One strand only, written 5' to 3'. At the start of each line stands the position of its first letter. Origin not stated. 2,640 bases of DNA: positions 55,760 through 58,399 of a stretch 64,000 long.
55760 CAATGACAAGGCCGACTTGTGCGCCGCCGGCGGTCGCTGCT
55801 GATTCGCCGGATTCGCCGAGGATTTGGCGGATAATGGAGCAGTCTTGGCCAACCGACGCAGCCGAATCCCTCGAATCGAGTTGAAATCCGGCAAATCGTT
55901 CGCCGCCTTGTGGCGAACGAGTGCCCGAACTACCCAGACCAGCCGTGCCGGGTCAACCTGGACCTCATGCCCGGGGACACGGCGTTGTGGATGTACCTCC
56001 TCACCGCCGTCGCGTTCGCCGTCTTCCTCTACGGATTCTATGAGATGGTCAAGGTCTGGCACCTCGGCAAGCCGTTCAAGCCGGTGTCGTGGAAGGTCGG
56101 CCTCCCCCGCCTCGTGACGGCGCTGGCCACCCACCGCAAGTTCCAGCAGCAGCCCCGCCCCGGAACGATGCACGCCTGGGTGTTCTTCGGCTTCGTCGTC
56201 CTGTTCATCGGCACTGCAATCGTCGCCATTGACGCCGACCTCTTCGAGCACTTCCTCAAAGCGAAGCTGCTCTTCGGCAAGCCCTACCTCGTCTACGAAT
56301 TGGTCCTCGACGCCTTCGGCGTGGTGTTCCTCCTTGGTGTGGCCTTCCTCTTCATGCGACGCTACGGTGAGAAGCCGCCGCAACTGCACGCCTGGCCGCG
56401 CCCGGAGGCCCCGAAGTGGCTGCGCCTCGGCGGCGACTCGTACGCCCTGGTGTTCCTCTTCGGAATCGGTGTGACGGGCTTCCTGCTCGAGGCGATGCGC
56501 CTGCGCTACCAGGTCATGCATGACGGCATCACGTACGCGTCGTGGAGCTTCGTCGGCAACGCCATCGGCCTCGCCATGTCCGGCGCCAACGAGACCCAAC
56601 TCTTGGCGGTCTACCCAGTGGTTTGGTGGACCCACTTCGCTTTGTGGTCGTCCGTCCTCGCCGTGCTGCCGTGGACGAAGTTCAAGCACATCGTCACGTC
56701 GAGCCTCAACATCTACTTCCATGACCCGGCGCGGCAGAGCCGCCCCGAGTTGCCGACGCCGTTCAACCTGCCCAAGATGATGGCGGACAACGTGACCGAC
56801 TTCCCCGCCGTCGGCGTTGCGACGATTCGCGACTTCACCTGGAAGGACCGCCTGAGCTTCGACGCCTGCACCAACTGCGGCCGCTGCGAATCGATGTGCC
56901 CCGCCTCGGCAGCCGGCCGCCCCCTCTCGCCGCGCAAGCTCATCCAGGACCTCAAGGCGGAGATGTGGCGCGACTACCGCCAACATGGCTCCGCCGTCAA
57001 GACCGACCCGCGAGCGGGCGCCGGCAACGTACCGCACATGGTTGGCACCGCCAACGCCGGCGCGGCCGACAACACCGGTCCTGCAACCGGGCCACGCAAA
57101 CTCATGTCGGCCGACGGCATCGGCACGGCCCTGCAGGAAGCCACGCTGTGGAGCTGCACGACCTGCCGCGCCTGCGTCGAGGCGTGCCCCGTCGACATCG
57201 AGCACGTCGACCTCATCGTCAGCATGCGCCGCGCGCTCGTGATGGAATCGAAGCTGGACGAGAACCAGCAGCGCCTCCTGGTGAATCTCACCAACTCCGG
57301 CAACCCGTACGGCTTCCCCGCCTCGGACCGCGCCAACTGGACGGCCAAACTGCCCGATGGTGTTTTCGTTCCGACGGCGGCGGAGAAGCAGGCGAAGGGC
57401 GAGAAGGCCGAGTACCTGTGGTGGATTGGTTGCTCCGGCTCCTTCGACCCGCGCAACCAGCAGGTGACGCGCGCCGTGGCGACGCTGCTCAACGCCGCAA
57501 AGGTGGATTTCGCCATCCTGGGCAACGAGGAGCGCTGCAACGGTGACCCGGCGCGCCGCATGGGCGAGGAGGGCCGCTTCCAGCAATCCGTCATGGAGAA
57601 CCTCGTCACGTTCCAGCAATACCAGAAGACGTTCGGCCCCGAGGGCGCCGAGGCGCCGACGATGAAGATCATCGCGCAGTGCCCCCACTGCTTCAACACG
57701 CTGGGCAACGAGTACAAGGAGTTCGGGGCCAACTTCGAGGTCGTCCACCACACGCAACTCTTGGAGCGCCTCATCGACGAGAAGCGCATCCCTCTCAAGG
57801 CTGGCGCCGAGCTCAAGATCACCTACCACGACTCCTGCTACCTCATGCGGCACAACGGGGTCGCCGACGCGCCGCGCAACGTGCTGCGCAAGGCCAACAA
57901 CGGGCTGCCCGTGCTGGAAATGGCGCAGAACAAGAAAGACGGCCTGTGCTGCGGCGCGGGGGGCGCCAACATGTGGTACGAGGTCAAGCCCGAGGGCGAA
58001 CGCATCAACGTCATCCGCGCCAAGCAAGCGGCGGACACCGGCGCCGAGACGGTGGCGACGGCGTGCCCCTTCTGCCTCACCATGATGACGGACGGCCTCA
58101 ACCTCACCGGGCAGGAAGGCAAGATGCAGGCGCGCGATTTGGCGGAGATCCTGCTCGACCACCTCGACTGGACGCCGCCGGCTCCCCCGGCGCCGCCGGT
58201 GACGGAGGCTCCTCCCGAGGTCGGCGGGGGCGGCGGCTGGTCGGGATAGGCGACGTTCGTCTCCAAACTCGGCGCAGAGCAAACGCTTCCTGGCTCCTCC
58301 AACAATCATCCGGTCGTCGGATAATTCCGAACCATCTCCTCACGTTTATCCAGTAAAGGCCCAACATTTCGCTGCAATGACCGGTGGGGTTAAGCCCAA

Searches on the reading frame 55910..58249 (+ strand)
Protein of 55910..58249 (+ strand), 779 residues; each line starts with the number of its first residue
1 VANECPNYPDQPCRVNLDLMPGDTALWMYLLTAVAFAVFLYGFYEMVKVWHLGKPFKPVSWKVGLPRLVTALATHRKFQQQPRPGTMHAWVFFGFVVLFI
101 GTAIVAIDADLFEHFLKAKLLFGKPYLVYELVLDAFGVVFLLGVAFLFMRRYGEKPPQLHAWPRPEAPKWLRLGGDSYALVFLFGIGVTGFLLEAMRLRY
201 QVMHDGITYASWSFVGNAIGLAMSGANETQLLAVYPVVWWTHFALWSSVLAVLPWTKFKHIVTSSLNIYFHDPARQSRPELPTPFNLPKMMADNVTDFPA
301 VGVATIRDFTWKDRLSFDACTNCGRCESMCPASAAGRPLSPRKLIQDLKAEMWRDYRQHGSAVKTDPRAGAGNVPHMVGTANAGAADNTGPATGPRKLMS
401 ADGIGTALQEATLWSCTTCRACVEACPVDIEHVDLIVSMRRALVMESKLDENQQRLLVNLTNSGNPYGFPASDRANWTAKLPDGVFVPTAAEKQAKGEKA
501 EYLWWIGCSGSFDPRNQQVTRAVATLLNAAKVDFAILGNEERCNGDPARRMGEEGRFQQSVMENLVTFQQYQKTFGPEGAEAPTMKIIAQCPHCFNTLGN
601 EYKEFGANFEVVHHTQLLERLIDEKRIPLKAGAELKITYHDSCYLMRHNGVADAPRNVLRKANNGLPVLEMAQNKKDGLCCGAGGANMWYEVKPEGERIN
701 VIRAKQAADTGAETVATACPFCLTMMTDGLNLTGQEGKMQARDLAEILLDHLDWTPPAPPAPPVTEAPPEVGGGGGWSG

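Call 60: search_protein_families(library=pfam, proteins=[window:55910-58249:+], max_evalue=0.001)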
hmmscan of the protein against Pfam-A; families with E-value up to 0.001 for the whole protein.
window:55910-58249:+ (779 aa): 10 families
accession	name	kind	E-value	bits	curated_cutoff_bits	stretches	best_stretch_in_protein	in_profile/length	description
PF02754.22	CCG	-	2.5e-27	95.2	20.6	2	637-726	1-84/85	Cysteine-rich domain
PF13187.11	Fer4_9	-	1.9e-09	37.9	27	1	319-429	1-50/52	4Fe-4S dicluster domain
PF13183.11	Fer4_8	-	2.5e-08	34.8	27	1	317-430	2-68/68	4Fe-4S dicluster domain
PF12838.12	Fer4_7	-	6.5e-08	33.4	27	0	412-430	34-52/52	4Fe-4S dicluster domain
PF13534.11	Fer4_17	-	1.2e-07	32.6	22.2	0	319-350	1-31/61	4Fe-4S dicluster domain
PF13237.11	Fer4_10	-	1.1e-06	29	25.5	1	314-427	3-53/53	4Fe-4S dicluster domain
PF13484.11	Fer4_16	-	2.4e-06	28.6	30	0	320-346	2-31/66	4Fe-4S double cluster binding domain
PF00037.32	Fer4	-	2.7e-05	24.2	21.1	1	317-334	5-22/24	4Fe-4S binding domain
PF12797.12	Fer4_2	-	5.7e-05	23.3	24.5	1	311-332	1-22/22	4Fe-4S binding domain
PF14697.11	Fer4_21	-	0.00027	21.5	35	0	415-429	40-55/59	4Fe-4S dicluster domain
